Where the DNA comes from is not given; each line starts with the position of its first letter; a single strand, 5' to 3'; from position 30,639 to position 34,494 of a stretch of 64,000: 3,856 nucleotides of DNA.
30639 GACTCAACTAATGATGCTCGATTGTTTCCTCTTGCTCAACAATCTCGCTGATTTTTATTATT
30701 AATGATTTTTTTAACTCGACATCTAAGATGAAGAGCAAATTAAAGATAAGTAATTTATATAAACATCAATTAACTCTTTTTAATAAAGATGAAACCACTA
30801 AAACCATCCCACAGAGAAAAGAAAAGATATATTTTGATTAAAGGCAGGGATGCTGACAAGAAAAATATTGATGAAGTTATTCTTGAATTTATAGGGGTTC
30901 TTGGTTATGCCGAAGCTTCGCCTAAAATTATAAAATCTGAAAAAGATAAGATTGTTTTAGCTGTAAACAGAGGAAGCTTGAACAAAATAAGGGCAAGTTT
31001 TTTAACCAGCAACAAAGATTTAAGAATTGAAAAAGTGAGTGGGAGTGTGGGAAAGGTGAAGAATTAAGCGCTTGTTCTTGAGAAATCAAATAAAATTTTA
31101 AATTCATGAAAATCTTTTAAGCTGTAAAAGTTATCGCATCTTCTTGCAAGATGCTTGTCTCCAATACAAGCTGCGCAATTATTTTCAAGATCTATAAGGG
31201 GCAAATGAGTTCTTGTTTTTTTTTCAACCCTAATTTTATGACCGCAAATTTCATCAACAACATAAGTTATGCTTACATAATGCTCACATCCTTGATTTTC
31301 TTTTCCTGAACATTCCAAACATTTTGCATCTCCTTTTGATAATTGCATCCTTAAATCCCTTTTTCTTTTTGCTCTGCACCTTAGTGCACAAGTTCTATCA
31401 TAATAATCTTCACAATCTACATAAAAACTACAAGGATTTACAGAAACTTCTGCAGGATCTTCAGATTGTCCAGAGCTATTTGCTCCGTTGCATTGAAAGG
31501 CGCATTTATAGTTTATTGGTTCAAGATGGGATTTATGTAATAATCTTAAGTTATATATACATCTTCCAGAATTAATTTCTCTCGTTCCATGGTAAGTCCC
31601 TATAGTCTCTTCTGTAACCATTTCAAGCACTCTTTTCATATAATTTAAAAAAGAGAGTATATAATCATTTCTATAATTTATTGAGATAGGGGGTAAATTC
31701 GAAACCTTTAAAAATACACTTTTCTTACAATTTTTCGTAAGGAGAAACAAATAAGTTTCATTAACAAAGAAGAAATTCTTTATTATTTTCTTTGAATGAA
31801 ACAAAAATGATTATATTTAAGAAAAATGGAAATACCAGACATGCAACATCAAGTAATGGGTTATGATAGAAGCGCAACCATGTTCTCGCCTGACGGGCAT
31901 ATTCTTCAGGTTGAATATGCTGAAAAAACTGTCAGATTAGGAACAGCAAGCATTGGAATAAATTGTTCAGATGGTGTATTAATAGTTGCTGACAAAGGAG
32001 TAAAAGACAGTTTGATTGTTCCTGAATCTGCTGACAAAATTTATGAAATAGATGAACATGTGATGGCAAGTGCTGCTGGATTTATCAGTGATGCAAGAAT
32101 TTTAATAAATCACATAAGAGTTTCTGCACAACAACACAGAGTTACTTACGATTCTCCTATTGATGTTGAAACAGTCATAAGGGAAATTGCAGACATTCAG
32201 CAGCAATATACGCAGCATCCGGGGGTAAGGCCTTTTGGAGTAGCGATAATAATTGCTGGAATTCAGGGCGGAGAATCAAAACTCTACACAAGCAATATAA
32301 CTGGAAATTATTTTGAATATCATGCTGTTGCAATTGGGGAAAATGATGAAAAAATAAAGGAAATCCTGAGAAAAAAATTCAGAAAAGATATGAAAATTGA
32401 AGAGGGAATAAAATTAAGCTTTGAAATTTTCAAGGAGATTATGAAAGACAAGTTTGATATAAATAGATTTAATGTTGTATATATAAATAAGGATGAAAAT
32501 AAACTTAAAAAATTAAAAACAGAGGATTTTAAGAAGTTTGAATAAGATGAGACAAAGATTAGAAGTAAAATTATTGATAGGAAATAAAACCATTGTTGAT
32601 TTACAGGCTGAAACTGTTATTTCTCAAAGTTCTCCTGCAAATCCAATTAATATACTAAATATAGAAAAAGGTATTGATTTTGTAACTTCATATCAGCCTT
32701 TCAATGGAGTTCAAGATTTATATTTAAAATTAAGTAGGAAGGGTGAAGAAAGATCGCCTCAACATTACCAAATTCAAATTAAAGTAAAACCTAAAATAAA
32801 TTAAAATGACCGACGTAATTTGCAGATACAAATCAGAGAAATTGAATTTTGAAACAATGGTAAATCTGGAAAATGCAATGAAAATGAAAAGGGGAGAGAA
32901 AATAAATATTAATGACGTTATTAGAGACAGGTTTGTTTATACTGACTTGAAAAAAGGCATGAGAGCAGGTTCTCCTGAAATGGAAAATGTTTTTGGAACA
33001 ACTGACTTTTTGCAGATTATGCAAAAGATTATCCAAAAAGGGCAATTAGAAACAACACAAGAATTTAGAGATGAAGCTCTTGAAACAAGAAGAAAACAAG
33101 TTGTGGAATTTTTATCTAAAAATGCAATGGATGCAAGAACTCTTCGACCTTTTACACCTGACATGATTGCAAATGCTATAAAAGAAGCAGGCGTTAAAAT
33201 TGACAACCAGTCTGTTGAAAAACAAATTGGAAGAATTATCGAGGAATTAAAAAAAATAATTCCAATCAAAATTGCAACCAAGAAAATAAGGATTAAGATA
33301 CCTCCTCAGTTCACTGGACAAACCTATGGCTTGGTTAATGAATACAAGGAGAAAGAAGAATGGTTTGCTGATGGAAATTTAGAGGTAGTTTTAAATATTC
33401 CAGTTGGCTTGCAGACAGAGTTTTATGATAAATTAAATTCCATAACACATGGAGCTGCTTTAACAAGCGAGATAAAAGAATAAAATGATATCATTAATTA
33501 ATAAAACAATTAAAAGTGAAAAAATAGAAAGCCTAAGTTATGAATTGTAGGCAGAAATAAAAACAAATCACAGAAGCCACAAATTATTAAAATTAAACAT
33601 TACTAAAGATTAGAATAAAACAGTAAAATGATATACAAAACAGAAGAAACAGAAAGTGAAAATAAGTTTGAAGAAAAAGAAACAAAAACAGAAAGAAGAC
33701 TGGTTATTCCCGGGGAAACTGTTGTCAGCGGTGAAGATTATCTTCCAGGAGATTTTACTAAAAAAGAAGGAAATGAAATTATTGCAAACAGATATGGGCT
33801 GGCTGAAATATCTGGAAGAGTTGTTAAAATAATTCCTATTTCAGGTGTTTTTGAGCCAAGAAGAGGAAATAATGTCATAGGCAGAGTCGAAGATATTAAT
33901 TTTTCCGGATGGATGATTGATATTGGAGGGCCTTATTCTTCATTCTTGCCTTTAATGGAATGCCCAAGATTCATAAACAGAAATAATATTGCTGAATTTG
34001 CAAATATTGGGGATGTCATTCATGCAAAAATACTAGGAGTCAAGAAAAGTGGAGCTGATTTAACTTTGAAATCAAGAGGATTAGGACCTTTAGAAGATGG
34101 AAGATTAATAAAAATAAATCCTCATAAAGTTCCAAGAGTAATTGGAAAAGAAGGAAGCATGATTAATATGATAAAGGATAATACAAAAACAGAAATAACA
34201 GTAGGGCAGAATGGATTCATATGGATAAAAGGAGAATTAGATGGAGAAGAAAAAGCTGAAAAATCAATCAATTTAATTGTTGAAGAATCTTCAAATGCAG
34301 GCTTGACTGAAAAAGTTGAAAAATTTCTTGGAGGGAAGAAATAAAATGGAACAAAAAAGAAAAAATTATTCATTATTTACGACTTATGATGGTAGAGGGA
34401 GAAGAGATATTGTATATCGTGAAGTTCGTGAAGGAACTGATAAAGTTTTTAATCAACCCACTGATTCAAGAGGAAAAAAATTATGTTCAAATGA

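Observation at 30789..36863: Archaeal exosome/proteasome superoperon with three extra small ORFs wedged between canonical members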

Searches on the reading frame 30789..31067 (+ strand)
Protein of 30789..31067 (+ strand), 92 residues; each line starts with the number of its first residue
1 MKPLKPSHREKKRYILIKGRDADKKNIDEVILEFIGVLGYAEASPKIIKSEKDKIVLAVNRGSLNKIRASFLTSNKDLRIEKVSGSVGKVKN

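Call 3: search_protein_families(library=pfam, max_evalue=0.1, proteins=[window:30789-31067:+])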
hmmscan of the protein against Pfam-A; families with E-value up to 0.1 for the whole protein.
window:30789-31067:+ (92 aa): 1 family
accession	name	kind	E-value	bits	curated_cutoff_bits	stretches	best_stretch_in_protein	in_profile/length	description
PF00534.26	Glycos_transf_1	-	0.046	13.7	26.4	0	6-32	9-35/172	Glycosyl transferases group 1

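Call 47: search_protein_families(library=phrogs, max_evalue=0.1, proteins=[window:30789-31067:+])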
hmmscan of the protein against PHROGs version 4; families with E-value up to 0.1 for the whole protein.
window:30789-31067:+ (92 aa): 0 families

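Call 48: search_protein_families(library=ncbifam, max_evalue=0.1, proteins=[window:30789-31067:+])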
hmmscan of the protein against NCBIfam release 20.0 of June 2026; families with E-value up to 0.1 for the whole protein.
window:30789-31067:+ (92 aa): 1 family
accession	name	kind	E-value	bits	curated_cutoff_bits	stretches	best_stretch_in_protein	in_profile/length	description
NF002986.0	PRK03717.1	equivalog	5.2e-05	23.1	195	1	2-71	6-84/120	ribonuclease P protein component 2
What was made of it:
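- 30789..31067 (+): Pop5-like (RNase P component 2-like) gene, 92 aa, first gene of the cluster. Weak NCBIfam match at E 5e-5, below the curated cut-off (call 48).
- Checked: The 92-aa first gene (30789-31067) is only weakly Pop5-like: NCBIfam RNase P component 2 at E 5e-5, below the curated cut-off (call 48).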

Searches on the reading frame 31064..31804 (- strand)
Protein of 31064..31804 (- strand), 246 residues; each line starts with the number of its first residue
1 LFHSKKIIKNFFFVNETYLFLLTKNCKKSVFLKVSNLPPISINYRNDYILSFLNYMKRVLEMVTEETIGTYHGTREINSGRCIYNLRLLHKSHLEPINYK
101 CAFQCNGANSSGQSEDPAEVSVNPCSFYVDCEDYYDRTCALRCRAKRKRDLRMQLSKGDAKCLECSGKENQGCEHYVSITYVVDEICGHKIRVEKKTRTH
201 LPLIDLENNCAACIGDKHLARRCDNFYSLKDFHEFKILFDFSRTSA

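Call 3: search_protein_families(library=pfam, max_evalue=0.1, proteins=[window:31064-31804:-])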
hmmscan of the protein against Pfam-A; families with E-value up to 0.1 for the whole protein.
window:31064-31804:- (246 aa): 1 family
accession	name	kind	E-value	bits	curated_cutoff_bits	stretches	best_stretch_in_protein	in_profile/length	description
PF22376.2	PSV_trans_reg_dom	-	0.039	14.9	27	1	13-60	23-67/81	PSV, transcriptional regulator domain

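Call 37: search_protein_families(library=pfam, max_evalue=0.01, proteins=[window:31064-31804:-])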
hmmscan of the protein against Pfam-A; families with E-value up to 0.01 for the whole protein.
window:31064-31804:- (246 aa): 0 families

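Call 47: search_protein_families(library=phrogs, max_evalue=0.1, proteins=[window:31064-31804:-])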
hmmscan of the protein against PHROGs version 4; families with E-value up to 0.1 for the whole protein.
window:31064-31804:- (246 aa): 1 family
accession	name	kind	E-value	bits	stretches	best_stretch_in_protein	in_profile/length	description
phrog_33578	-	unknown function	0.039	15.2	0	88-112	12-36/72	-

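Call 48: search_protein_families(library=ncbifam, max_evalue=0.1, proteins=[window:31064-31804:-])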
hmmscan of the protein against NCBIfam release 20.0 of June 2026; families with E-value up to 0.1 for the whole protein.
window:31064-31804:- (246 aa): 0 families

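Call 49: search_protein_families(library=padloc, max_evalue=0.1, proteins=[window:31064-31804:-])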
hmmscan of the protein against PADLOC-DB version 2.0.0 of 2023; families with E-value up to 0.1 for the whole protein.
window:31064-31804:- (246 aa): 0 families

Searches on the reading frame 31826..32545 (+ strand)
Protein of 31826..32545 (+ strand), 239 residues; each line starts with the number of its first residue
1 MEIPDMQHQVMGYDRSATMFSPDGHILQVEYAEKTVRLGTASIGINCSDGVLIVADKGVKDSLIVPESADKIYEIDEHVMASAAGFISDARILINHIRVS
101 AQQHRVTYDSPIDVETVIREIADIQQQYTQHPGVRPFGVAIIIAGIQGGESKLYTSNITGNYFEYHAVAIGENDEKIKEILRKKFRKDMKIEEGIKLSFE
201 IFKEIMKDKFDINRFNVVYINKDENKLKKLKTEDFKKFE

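Call 3: search_protein_families(library=pfam, max_evalue=0.1, proteins=[window:31826-32545:+])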
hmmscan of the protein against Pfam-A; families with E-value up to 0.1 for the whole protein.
window:31826-32545:+ (239 aa): 3 families
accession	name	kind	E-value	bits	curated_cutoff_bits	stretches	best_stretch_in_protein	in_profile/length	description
PF00227.31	Proteasome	-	1.3e-49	168.9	22.4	1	37-220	2-189/189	Proteasome subunit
PF10584.14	Proteasome_A_N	-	1.5e-11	44.2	27.7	1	13-34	1-22/23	Proteasome subunit A N-terminal signature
PF15830.10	DUF4712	-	0.025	14.6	27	1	169-212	124-166/254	Domain of unknown function (DUF4712)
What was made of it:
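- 31826..32545 (+): psmA, proteasome alpha subunit. Pfam Proteasome 1.3e-49 and Proteasome_A_N 1.5e-11 (call 3).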

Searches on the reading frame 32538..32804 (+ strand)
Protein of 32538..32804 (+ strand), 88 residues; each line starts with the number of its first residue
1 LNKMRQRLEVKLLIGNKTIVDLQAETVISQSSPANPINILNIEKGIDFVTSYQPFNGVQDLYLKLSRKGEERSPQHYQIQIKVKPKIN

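Call 3: search_protein_families(library=pfam, max_evalue=0.1, proteins=[window:32538-32804:+])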
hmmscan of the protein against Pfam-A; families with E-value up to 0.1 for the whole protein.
window:32538-32804:+ (88 aa): 0 families

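Call 17: find_homologous_proteins(query=window:32547-32801:+, max_evalue=0.01)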
Query seq(85 aa): no candidate shares three 5-residue words with the query. No homologue found.

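Call 47: search_protein_families(library=phrogs, max_evalue=0.1, proteins=[window:32547-32804:+])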
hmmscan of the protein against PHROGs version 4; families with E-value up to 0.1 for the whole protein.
window:32547-32804:+ (85 aa): 0 families

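Call 48: search_protein_families(library=ncbifam, max_evalue=0.1, proteins=[window:32547-32804:+])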
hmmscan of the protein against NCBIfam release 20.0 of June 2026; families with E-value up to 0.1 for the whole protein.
window:32547-32804:+ (85 aa): 0 families

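Call 49: search_protein_families(library=padloc, max_evalue=0.1, proteins=[window:32547-32804:+])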
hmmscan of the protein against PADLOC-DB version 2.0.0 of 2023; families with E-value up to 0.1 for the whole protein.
window:32547-32804:+ (85 aa): 0 families
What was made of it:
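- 32547..32804 (+): ORF-A, 85-aa orphan gene filling the psmA|SBDS junction (TAA-G-ATG at the 5' end, TAA-A-ATG at the 3' end). Basic (pI 9.6), predicted beta-rich. No family hit (calls 3, 47-49).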

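Call 74: predict_structure(protein=window:32547-32801:+)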
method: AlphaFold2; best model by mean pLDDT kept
length: 85 residues; sequences in the alignment: 1
mean_pLDDT: 42.4   pTM: 0.30
mean pLDDT of the five models: 42.4, 40.0, 37.9, 37.7, 34.2
residues with pLDDT >= 90: 0; 70-90: 0; 50-70: 14; < 50: 71
segments of 3 or more residues with pLDDT < 50: 22-85
pLDDT, mean of each block of 10 residues (from residue 1): 51 51 44 44 38 38 39 39 33
secondary structure, 60 per line:
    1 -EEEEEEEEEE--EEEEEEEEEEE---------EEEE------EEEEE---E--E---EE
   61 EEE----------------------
elements in order: E2-11 E14-24 E34-37 E44-48 E59-63
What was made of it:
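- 32547..32804 (+): The single-sequence AlphaFold model is uninformative, pLDDT 42 (call 74).
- Tried and rejected: The single-sequence AlphaFold model of ORF-A had pLDDT 42 and was unusable (call 74).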

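Call 78: find_related_loci(query=window:32547-32801:+, collection=viral_contigs, flank=3000)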
Query seq(85 aa) (85 aa) in viral_contigs; peptide patterns used: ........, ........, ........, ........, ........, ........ (x = any residue, [..] = any of these).
32 stretches matched a pattern, but none encodes a relative of the query by tblastn (E <= 1e-3).

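Call 87: search_solved_structures(query=window:32547-32801:+, max_evalue=10)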
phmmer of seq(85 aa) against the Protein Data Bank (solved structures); distinct sequences matched with E-value up to 10: 1.
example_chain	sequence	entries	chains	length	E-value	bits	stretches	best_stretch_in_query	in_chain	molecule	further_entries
2qww_A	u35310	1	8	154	1.1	12.9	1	15-72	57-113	Transcriptional regulator, MarR family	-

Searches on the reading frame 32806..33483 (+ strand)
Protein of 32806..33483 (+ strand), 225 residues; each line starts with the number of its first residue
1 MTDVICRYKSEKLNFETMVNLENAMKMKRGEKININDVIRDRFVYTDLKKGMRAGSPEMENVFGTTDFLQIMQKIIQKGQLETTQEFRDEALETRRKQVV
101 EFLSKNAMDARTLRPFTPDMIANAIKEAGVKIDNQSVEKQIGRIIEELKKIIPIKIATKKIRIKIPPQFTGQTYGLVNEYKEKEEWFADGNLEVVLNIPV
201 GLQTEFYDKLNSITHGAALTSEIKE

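Call 3: search_protein_families(library=pfam, max_evalue=0.1, proteins=[window:32806-33483:+])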
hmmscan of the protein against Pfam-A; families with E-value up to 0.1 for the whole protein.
window:32806-33483:+ (225 aa): 4 families
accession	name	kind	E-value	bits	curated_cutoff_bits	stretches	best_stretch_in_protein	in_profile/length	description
PF01172.24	SBDS_N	-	4.5e-19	68.6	24.6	1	4-87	3-86/88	Shwachman-Bodian-Diamond syndrome (SBDS) N-terminal domain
PF09377.16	SBDS_domain_II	-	1.1e-14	54.5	27.2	1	97-157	1-62/62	SBDS protein, domain II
PF20268.4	SBDS_C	-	3.4e-11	43.3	27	1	160-220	2-66/71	SBDS protein, C-terminal domain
PF00679.30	EFG_C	-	0.049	14.1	27.9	0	160-219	8-70/89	Elongation factor G C-terminus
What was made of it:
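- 32806..33483 (+): SBDS orthologue. Pfam SBDS_N, SBDS_domain_II and SBDS_C (call 3).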

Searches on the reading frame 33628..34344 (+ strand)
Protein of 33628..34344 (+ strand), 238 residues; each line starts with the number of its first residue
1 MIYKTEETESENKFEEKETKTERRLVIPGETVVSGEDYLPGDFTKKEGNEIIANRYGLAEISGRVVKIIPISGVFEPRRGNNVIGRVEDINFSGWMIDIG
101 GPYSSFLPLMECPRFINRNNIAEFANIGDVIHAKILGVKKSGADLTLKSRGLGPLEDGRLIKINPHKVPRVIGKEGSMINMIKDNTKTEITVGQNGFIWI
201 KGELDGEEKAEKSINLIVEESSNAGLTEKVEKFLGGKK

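Call 3: search_protein_families(library=pfam, max_evalue=0.1, proteins=[window:33628-34344:+])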
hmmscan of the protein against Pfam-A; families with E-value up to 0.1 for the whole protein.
window:33628-34344:+ (238 aa): 10 families
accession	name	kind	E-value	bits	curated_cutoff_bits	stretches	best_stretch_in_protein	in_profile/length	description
PF15985.11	KH_6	-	3.8e-10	40.4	27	1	158-203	1-44/47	KH domain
PF00013.35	KH_1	-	1.3e-08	34.9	21.5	1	161-214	4-64/66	KH domain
PF22625.2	ECR1_N_2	-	2.7e-05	24.3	27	1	23-71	1-50/51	Exosome RNA binding protein RRP4 N-terminal domain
PF21266.3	RRP4_S1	-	8e-05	23.2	27.3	1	76-113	3-42/73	RRP4, S1 domain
PF07650.23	KH_2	-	0.0005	20.3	22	1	161-201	29-69/78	KH domain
PF14382.12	ECR1_N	-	0.00056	20.1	27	1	25-61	1-37/38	Exosome complex exonuclease RRP4 N-terminal region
PF21262.3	RRP40_S1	-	0.014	15.7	27.1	1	77-140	3-64/83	Exosome complex component RRP40, S1 domain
PF22675.2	KH-I_KHDC4-BBP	-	0.022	15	30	0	168-226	8-64/76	KHDC4/BBP-like, KH-domain type I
PF00575.29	S1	-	0.028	15.2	22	1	77-143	2-67/74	S1 RNA binding domain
PF13083.13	KH_KhpA-B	-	0.064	13.6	32.1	0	161-182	33-54/73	KhpA/KhpB, KH domain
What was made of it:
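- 33628..34344 (+): rrp4, exosome cap subunit. Its last codons contain a GGAGG that lies 10 nt before the ORF-B start. Pfam KH_6, KH_1, ECR1_N_2 and RRP4_S1 (call 3).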
